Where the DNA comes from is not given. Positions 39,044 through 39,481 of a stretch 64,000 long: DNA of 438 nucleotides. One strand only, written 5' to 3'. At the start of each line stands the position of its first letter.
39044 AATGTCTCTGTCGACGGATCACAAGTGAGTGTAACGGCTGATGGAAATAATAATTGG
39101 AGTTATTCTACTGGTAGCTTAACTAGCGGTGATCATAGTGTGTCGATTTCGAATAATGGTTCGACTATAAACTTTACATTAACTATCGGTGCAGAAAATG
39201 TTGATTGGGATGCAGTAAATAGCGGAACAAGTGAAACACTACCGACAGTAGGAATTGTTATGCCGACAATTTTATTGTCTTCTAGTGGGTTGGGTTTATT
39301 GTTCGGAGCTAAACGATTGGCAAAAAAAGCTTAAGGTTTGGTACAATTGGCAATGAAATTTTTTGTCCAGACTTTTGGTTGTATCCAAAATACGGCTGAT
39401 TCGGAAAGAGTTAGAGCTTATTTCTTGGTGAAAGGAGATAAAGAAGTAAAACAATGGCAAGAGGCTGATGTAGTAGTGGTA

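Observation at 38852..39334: Candidate sortase substrate with a non-canonical LPTVG sorting signal, 2.7 kb from a sortase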

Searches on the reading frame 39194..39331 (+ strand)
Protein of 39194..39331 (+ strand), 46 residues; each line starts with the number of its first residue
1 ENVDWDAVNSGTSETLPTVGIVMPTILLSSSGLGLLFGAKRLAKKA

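Call 21: find_homologous_proteins(query=A2, max_evalue=10)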
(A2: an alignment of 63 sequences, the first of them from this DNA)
Query A2 (63 sequences) (41 aa, profile of the alignment): 1 proteins with E <= 10 among 644 candidates.
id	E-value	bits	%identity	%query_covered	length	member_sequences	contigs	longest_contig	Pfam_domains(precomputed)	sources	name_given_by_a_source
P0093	1.0e-16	78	49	100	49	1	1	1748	-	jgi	jgi:hypothetical protein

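Call 39: search_protein_representatives(alignment_id=A1)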
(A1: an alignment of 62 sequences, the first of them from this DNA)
Query: 62 sequences, 34 profile positions. Proteins with E-value up to 0.001 (for the whole library): 9; up to 1e-10: 1; up to 1e-30: 0. The best 9 are listed.
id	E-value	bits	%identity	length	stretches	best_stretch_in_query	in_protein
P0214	4.5e-11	58.5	-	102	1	1-34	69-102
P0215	1.8e-10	56.6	-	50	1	4-34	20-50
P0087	9.2e-07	44.7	-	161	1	1-34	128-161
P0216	2.9e-05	39.9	-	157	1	2-31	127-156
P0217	3.7e-05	39.6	-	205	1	1-30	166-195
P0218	1.0e-04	38.1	-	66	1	1-31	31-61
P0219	1.3e-04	37.9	-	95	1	1-32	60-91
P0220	2.0e-04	37.2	-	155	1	2-27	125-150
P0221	5.2e-04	35.9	-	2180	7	2-10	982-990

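Call 43: search_protein_families(library=ncbifam, proteins=[window:39194-39331:+], max_evalue=10)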
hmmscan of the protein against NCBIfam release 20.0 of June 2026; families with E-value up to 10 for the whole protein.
seq(46 aa): 1 family
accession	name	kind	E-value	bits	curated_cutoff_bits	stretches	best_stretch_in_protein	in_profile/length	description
TIGR03052.1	PS_I_psaI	equivalog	0.14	12.1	38.2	1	17-30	9-22/31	photosystem I reaction center subunit VIII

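Call 85: search_protein_families(library=ncbifam, alignment_id=A5, max_evalue=1)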
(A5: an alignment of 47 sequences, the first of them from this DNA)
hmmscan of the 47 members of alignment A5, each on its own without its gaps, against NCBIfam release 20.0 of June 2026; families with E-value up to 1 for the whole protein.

A. member 1, seq(46 aa): 1 family
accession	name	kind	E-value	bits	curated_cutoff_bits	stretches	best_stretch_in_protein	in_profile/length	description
TIGR03052.1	PS_I_psaI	equivalog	0.14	12.1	38.2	1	17-30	9-22/31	photosystem I reaction center subunit VIII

B. families by the number of members that match (of 47 scanned): 11 families
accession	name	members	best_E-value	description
TIGR01167.1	LPXTG_anchor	9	0.029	LPXTG cell wall anchor domain-containing protein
NF053819.1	EF0750_LPXTG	8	0.0032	EF2685/EF0750 family sortase-dependent surface protein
TIGR03092.1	SASP_sspI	1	0.029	small acid-soluble spore protein SspI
NF033158.1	Myrrcad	1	0.055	MyrrCad domain-containing protein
NF053601.1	asym_polar_PgfA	1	0.063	cell envelope lipid trafficking protein PgfA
TIGR02614.1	ftsW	1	0.074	putative lipid II flippase FtsW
TIGR03927.1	T7SS_EssA_Firm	1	0.088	type VII secretion protein EssA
TIGR03052.1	PS_I_psaI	1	0.14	photosystem I reaction center subunit VIII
TIGR01605.1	PYST-D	1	0.28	Plasmodium yoelii subtelomeric family PYST-D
NF052432.1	TC0500_fam_Inc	1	0.29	TC0500 family inclusion membrane protein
TIGR01478.1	STEVOR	1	0.32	STEVOR family variant surface protein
